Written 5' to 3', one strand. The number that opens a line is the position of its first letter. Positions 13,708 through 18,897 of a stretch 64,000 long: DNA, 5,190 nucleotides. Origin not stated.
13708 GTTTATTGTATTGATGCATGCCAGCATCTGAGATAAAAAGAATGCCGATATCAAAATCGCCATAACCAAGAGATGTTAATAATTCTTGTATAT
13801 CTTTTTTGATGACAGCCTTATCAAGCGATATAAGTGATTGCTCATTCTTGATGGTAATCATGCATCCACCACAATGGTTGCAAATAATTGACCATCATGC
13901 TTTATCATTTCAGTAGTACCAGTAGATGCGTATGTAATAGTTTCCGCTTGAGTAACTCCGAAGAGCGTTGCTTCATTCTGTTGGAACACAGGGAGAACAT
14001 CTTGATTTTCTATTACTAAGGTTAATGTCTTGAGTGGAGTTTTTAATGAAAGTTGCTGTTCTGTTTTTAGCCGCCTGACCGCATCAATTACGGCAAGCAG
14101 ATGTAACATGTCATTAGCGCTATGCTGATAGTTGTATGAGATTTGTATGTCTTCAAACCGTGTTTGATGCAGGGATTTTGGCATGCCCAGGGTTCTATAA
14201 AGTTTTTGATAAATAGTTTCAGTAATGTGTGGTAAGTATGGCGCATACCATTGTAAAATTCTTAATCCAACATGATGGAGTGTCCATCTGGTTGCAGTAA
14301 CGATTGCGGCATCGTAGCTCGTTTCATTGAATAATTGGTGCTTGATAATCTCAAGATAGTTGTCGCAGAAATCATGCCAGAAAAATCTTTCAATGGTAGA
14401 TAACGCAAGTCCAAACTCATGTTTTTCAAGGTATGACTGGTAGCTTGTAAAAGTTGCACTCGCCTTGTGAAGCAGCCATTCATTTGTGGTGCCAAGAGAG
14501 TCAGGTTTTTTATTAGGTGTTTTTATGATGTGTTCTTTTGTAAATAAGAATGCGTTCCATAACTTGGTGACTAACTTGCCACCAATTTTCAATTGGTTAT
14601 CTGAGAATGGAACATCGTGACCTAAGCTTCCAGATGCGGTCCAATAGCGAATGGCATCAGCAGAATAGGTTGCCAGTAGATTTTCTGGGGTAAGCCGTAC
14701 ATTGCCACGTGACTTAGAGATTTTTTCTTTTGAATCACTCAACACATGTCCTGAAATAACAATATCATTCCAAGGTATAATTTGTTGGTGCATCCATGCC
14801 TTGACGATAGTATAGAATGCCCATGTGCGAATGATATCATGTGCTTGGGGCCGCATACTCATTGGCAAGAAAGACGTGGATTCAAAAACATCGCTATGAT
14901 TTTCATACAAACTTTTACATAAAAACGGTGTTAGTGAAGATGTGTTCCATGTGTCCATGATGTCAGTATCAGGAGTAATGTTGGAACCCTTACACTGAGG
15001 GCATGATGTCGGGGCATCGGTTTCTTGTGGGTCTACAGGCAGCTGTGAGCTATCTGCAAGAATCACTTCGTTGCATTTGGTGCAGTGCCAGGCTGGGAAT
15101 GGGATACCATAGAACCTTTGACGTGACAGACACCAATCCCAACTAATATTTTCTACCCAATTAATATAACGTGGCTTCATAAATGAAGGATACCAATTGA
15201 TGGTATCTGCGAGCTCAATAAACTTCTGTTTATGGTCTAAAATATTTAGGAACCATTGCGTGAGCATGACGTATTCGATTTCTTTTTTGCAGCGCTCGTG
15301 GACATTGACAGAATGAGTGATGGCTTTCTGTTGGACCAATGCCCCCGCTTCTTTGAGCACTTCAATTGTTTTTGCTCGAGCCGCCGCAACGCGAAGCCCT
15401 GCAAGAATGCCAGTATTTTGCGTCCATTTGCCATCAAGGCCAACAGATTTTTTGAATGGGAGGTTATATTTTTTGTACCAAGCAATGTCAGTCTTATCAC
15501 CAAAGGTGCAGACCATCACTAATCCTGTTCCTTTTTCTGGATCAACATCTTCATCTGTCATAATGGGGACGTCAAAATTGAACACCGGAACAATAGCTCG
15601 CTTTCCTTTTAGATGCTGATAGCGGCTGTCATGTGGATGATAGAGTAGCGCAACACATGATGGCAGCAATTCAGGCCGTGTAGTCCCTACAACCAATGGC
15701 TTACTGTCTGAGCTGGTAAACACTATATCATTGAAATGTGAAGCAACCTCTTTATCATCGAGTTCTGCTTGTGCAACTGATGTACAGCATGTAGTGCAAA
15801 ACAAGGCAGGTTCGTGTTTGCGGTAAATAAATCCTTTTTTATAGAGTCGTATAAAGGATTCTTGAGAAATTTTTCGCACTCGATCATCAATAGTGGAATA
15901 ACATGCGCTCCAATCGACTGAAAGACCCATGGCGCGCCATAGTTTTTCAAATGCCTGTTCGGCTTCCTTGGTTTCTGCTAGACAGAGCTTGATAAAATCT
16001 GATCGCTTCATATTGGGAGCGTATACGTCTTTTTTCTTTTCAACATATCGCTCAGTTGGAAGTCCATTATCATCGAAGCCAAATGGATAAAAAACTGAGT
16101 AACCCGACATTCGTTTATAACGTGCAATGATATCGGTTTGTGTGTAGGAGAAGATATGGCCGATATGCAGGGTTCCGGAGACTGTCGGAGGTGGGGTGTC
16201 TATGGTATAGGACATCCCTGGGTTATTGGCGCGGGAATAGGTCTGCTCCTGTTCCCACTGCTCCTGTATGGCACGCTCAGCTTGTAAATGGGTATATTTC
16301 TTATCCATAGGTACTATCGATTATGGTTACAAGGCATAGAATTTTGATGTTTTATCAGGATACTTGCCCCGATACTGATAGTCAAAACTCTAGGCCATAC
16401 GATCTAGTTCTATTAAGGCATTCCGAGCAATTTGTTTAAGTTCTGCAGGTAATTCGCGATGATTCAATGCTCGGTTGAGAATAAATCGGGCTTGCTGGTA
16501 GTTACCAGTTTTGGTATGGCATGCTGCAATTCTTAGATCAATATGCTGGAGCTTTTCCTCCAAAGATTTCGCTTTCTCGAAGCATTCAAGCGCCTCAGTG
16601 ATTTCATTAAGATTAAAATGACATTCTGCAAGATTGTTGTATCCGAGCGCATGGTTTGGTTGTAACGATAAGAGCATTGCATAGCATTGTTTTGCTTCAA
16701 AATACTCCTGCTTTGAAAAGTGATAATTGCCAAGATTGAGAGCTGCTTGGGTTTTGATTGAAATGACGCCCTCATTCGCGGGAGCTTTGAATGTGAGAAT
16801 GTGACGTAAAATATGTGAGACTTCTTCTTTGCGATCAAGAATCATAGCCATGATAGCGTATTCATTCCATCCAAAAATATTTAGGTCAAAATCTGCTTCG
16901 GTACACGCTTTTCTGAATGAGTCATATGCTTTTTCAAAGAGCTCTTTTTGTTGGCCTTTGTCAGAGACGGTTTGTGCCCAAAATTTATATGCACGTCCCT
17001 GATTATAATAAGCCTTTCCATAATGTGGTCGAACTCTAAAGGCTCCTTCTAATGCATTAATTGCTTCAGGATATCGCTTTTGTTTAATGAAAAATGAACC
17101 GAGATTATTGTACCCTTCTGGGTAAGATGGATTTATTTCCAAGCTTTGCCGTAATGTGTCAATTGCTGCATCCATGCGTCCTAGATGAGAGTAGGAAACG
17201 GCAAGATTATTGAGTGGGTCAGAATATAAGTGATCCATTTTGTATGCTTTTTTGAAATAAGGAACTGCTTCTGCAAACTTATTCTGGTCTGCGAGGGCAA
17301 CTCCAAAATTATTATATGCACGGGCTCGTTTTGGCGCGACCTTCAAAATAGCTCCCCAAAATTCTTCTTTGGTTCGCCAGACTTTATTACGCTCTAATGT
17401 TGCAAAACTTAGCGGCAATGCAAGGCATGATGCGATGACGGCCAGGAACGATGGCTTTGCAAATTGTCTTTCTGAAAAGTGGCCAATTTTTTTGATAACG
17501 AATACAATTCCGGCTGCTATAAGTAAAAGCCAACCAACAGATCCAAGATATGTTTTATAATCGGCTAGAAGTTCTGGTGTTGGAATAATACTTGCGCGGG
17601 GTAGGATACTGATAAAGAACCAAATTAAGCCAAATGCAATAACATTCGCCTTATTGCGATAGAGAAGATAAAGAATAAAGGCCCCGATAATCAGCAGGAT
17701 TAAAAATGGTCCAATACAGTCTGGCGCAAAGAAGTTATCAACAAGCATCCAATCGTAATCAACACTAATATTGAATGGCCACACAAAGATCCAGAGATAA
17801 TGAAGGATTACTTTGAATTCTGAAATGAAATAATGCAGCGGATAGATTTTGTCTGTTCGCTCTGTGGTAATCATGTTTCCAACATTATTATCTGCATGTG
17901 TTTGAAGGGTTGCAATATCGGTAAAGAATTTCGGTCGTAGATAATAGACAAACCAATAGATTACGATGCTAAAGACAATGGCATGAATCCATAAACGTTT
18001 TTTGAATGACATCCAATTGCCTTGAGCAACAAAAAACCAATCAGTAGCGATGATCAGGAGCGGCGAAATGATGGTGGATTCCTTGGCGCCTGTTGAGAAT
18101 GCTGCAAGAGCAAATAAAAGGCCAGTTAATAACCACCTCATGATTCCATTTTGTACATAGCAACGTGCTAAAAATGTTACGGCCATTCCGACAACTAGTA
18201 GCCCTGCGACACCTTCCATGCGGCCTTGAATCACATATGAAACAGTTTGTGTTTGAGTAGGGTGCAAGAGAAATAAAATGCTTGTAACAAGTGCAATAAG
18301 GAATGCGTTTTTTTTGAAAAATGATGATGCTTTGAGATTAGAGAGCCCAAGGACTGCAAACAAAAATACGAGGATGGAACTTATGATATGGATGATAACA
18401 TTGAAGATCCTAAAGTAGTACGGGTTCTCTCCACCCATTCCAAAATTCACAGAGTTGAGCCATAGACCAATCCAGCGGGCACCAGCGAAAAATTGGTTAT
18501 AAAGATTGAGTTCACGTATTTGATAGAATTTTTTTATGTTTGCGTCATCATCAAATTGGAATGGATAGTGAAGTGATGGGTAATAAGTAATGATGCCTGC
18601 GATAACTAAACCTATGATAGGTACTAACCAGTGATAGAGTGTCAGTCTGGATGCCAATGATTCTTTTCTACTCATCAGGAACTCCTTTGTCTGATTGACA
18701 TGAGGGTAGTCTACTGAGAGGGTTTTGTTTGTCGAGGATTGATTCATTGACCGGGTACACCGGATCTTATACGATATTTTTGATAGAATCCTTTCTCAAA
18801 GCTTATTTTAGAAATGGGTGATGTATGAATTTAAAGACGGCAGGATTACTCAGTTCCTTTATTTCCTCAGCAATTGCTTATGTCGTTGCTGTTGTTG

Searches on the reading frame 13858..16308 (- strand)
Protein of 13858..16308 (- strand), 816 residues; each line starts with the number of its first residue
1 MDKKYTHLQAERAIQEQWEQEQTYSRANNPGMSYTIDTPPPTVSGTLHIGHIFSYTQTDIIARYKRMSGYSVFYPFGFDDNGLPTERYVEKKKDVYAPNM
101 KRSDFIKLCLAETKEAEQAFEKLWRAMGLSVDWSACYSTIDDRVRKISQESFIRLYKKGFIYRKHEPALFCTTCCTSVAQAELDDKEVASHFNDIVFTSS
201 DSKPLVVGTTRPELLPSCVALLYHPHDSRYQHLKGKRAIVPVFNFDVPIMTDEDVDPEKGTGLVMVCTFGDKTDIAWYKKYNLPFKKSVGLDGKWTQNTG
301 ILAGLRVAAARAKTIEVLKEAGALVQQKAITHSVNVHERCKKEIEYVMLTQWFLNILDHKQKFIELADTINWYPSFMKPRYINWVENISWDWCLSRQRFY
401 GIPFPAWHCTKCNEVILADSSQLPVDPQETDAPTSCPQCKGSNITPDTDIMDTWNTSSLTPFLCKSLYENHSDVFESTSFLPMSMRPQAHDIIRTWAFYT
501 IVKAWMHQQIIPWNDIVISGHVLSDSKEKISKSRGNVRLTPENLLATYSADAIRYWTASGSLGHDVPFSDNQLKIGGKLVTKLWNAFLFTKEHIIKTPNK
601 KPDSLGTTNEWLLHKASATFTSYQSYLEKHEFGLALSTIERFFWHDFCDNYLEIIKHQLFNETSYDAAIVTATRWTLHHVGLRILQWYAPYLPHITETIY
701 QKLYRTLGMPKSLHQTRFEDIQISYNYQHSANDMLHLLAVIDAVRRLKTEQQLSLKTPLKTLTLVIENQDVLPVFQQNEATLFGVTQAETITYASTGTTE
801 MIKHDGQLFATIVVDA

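Call 4: search_protein_families(library=pfam, proteins=[window:13858-16308:-], max_evalue=0.1)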
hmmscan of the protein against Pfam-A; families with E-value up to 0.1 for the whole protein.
window:13858-16308:- (816 aa): 8 families
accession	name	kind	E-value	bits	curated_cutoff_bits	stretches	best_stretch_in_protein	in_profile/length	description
PF00133.28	tRNA-synt_1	-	4.6e-79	266.5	22.7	1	14-568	2-413/414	tRNA synthetases class I (I, L, M and V)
PF08264.19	Anticodon_1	-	5e-29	101.5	25.1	1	610-761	2-146/148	Anticodon-binding domain of tRNA ligase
PF09334.17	tRNA-synt_1g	-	1.7e-22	80.2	20.1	2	35-177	2-129/391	tRNA synthetases class I (M)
PF01406.26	tRNA-synt_1e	-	2.5e-07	30.8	27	2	41-79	17-55/301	tRNA synthetases class I (C) catalytic domain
PF13603.12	tRNA-synt_1_2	-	0.00044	20.2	25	1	234-290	85-141/185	Leucyl-tRNA synthetase, editing domain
PF01921.24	tRNA-synt_1f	-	0.032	13.6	27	0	522-559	275-311/360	tRNA synthetases class I (K)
PF20097.4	DUF6487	-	0.056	14.3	24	0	366-417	15-63/67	Domain of unknown function (DUF6487)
PF00653.27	BIR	-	0.058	14.4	22.9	0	153-191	21-59/70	Inhibitor of Apoptosis domain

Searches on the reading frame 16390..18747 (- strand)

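Call 15: search_protein_families(library=pfam, proteins=[window:16390-18747:-], max_evalue=0.001)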
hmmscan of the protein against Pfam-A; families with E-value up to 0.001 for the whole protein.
window:16390-18747:- (785 aa): 17 families
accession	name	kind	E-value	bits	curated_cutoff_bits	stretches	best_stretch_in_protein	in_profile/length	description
PF00515.34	TPR_1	-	3.6e-28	96.6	27.8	3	700-731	1-32/34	Tetratricopeptide repeat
PF07719.23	TPR_2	-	2.7e-27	93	27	1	700-731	1-32/34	Tetratricopeptide repeat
PF13181.12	TPR_8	-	9.2e-26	88.2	25.7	2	512-541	4-33/34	Tetratricopeptide repeat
PF13424.12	TPR_12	-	6e-24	84.5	30.1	1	668-726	4-71/77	Tetratricopeptide repeat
PF14559.12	TPR_19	-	1.5e-18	67.3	25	1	485-544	1-60/68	Tetratricopeptide repeat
PF13432.12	TPR_16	-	1.8e-18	67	32.7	1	481-543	3-65/65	Tetratricopeptide repeat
PF13431.12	TPR_17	-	5.9e-17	60.9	24.4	1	532-563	2-33/34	Tetratricopeptide repeat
PF13374.12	TPR_10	-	6.6e-17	61.4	27.5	1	475-503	2-30/42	Tetratricopeptide repeat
PF13414.12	TPR_11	-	3.4e-15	55.9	26.8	1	522-551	7-36/42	TPR repeat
PF13428.12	TPR_14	-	9e-13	48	23.5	0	515-550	7-42/44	Tetratricopeptide repeat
PF13371.12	TPR_9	-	6e-12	45.8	35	1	673-732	2-61/73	Tetratricopeptide repeat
PF13174.12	TPR_6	-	2.1e-10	41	26.3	0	515-540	6-31/33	Tetratricopeptide repeat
PF13176.12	TPR_7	-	2.8e-10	39.9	27.9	0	512-539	2-29/36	Tetratricopeptide repeat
PF12895.13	ANAPC3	-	3e-10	40.7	27.2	2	692-759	15-81/82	Anaphase-promoting complex, cyclosome, subunit 3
PF23914.1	TPR_CcmH_CycH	-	2.4e-08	34.4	42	0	693-764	43-117/158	Cytochrome c-type biogenesis protein H TPR domain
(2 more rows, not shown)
